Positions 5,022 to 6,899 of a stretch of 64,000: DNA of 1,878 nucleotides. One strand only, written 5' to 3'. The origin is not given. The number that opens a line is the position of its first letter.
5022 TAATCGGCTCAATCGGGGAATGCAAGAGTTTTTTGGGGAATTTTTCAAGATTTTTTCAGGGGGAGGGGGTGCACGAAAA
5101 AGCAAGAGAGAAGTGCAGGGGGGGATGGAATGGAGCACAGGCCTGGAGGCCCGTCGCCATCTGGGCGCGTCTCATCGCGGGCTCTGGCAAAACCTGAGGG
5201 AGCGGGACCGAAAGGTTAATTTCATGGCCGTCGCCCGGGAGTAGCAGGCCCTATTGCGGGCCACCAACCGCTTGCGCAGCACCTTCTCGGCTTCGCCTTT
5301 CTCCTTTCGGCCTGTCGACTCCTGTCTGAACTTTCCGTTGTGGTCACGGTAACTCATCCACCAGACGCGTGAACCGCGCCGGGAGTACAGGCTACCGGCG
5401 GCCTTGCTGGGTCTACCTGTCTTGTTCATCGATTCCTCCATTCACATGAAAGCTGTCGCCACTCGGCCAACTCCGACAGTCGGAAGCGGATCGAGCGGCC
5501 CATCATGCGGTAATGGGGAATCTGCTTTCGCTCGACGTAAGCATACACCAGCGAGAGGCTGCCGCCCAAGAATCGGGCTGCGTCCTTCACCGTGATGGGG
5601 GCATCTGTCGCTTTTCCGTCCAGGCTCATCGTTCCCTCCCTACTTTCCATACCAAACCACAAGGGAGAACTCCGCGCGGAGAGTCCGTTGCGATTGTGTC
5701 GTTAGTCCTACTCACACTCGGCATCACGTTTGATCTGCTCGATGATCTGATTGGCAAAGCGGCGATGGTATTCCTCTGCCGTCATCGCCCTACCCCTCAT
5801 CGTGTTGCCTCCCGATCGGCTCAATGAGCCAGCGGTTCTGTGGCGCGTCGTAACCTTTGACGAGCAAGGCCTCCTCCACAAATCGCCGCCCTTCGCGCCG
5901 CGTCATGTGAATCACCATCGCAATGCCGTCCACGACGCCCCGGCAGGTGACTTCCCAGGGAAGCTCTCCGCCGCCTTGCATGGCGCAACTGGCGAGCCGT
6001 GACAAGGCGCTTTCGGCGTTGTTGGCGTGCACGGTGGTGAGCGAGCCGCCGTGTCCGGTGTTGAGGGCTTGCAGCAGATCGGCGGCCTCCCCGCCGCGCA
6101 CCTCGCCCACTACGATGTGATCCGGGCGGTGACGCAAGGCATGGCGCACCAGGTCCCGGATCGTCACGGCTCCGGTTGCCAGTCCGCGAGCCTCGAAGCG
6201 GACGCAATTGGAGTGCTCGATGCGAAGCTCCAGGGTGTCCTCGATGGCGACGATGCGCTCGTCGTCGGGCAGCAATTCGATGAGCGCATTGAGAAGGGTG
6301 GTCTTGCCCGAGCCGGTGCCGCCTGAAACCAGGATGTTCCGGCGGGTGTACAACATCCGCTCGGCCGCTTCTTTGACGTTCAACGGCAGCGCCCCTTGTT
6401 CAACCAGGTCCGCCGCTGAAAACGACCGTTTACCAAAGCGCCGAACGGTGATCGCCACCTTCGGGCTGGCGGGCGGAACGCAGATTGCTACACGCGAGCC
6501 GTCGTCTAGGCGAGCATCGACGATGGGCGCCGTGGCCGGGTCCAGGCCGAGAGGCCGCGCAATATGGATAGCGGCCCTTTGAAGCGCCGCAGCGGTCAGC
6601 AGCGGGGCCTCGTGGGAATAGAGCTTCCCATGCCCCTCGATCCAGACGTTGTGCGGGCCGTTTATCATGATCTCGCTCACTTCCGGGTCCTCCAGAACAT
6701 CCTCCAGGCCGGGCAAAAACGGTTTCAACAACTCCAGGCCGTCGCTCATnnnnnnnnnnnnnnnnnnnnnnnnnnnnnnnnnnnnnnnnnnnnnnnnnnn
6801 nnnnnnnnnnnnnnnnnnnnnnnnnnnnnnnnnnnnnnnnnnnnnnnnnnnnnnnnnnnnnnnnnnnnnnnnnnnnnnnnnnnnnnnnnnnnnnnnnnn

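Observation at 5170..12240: Decayed integrative/conjugative element with a non-canonical, scrambled transfer gene set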

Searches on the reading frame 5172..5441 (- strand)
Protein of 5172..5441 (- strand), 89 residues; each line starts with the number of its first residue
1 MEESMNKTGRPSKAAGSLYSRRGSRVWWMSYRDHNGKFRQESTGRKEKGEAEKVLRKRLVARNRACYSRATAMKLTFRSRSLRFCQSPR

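Call 4: search_protein_families(library=pfam, proteins=[window:5172-5441:-], max_evalue=0.01)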
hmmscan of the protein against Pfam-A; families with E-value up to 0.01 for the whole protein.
window:5172-5441:- (89 aa): 0 families

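Call 5: search_protein_families(library=ncbifam, proteins=[window:5172-5441:-], max_evalue=0.01)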
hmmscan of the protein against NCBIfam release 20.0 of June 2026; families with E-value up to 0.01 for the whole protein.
window:5172-5441:- (89 aa): 0 families

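Call 22: search_protein_families(library=pfam, proteins=[window:5172-5441:-], max_evalue=10)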
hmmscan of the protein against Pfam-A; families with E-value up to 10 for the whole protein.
window:5172-5441:- (89 aa): 1 family
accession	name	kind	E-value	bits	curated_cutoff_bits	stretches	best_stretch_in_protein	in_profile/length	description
PF03110.19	SBP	-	0.027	15.2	27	1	57-87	14-44/75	SBP domain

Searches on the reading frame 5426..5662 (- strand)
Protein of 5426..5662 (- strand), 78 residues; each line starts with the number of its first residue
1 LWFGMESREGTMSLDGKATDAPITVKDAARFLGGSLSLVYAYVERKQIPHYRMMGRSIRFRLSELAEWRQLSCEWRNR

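Call 4: search_protein_families(library=pfam, proteins=[window:5426-5662:-], max_evalue=0.01)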
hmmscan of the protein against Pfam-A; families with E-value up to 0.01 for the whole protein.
window:5426-5662:- (78 aa): 2 families
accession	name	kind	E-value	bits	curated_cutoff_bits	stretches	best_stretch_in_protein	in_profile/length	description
PF12728.13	HTH_17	-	4.9e-12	46.4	27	1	24-69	3-47/51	Helix-turn-helix domain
PF05930.18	Phage_AlpA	-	0.0026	18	21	1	27-68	8-50/51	Prophage CP4-57 regulatory protein (AlpA)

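Call 5: search_protein_families(library=ncbifam, proteins=[window:5426-5662:-], max_evalue=0.01)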
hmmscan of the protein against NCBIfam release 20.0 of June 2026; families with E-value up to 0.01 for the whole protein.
window:5426-5662:- (78 aa): 2 families
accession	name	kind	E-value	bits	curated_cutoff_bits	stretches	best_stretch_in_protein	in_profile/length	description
TIGR01764.1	excise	domain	3e-10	40.3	28.8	1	23-68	2-46/49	excisionase family DNA-binding protein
NF047737.1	antiphage_MADS1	equivalog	3.6e-06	27.1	80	1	23-68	4-48/49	methylation-associated defense system helix-turn-helix domain-containing protein MAD1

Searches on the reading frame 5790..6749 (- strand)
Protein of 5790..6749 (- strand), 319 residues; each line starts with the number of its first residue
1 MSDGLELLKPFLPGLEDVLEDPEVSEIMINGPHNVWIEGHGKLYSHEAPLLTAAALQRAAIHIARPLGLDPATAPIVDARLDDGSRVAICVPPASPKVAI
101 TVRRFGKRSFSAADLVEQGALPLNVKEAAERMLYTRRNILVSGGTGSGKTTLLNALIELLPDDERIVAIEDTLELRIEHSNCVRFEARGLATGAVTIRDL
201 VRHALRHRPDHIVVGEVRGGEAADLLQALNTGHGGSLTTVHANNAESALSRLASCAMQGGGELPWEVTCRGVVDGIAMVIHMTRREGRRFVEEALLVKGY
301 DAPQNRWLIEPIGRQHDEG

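Call 4: search_protein_families(library=pfam, proteins=[window:5790-6749:-], max_evalue=0.01)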
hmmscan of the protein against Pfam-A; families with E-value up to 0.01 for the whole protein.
window:5790-6749:- (319 aa): 14 families
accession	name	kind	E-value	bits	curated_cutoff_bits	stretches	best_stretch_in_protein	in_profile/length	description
PF00437.27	T2SSE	-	2.8e-49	168.2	24.9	1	18-258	11-261/370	Type II/IV secretion system protein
PF13401.12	AAA_22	-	2.7e-05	25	27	1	135-227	4-73/130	AAA domain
PF13555.12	AAA_29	-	4.4e-05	23.6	27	1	136-160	22-46/61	P-loop containing region of AAA domain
PF13191.12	AAA_16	-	5.2e-05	24.2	32.6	1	136-207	23-85/167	AAA ATPase domain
PF13245.12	AAA_19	-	0.0002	22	25.1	1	129-164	4-39/134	AAA domain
PF02492.25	cobW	-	0.00021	21.4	20.7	1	139-182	3-47/180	CobW/HypB/UreG, nucleotide-binding domain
PF20720.3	nSTAND3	-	0.00021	21.4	27.2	1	127-173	8-55/155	Novel STAND NTPase 3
PF01580.24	FtsK_SpoIIIE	-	0.00053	19.9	24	1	137-157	40-60/221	FtsK/SpoIIIE family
PF00005.33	ABC_tran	-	0.0018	19.3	25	1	137-170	12-45/137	ABC transporter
PF03266.21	NTPase_1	-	0.0034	17.7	23.9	0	138-194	1-56/168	NTPase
PF00270.35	DEAD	-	0.0037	17.4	26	1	128-181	7-63/167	DEAD/DEAH box helicase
PF13604.12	AAA_30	-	0.005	17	27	0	127-164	8-46/191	AAA domain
PF01078.27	Mg_chelatase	-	0.005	16.7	20.3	1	128-172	14-58/207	Magnesium chelatase, subunit ChlI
PF06414.18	Zeta_toxin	-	0.0059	16.5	22.3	1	139-178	19-59/199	Zeta toxin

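Call 5: search_protein_families(library=ncbifam, proteins=[window:5790-6749:-], max_evalue=0.01)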
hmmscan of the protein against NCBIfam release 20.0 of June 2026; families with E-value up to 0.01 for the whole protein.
window:5790-6749:- (319 aa): 26 families (the best 25 are shown)
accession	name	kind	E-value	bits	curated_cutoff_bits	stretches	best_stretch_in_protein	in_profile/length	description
TIGR03819.1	heli_sec_ATPase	hypoth_equivalog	1.1e-69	235.3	373.15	1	15-292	55-336/340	TadA family conjugal transfer-associated ATPase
TIGR02788.1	VirB11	equivalog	7.2e-67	225.6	249.95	2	130-293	138-305/308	P-type DNA transfer ATPase VirB11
TIGR02782.1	TrbB_P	equivalog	2.9e-59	200.8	304.55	1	17-302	16-298/303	P-type conjugative transfer ATPase TrbB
NF010469.0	PRK13894.1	subfamily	1.3e-53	182.4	508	1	13-302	25-312/320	conjugal transfer ATPase TrbB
NF010475.0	PRK13900.1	equivalog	5.2e-50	170.4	389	2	124-298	148-326/333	type IV secretion system ATPase VirB11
NF010407.0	PRK13833.1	subfamily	1.6e-42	146.1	499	1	18-303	25-306/323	conjugal transfer protein TrbB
NF058587.1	archaellum_moto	equivalog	8.2e-41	140.3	550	1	15-254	150-395/527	archaellum flagellar ATPase motor FlaI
NF010425.0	PRK13851.1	equivalog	4.5e-38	131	461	2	133-255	159-283/344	type IV secretion system protein VirB11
NF053672.1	bindosome_BasE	exception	1.5e-25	89.9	1000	1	73-254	205-390/512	bindosome assembly system ATPase subunit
NF041000.1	ATPase_ComGA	equivalog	6.7e-21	74.5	300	1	129-255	120-245/267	competence type IV pilus ATPase ComGA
TIGR01420.1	pilT_fam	subfamily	9.8e-21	74.3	319.1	1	122-253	111-240/343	PilT/PilU family type 4a pilus ATPase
TIGR02533.1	type_II_gspE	equivalog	2.5e-19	69.3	630.25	1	104-253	211-357/486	type II secretion system ATPase GspE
NF007755.0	PRK10436.1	equivalog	4.1e-17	62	617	1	115-256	198-336/465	type II secretion system protein GspE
NF053534.1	T4PilAsmATPsTfpB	equivalog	4.3e-16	58.4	850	1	138-256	338-453/584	type IV pilus assembly ATPase TfpB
TIGR02538.1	type_IV_pilB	equivalog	1.9e-15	56.5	675.65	1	139-254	319-431/564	type IV-A pilus assembly ATPase PilB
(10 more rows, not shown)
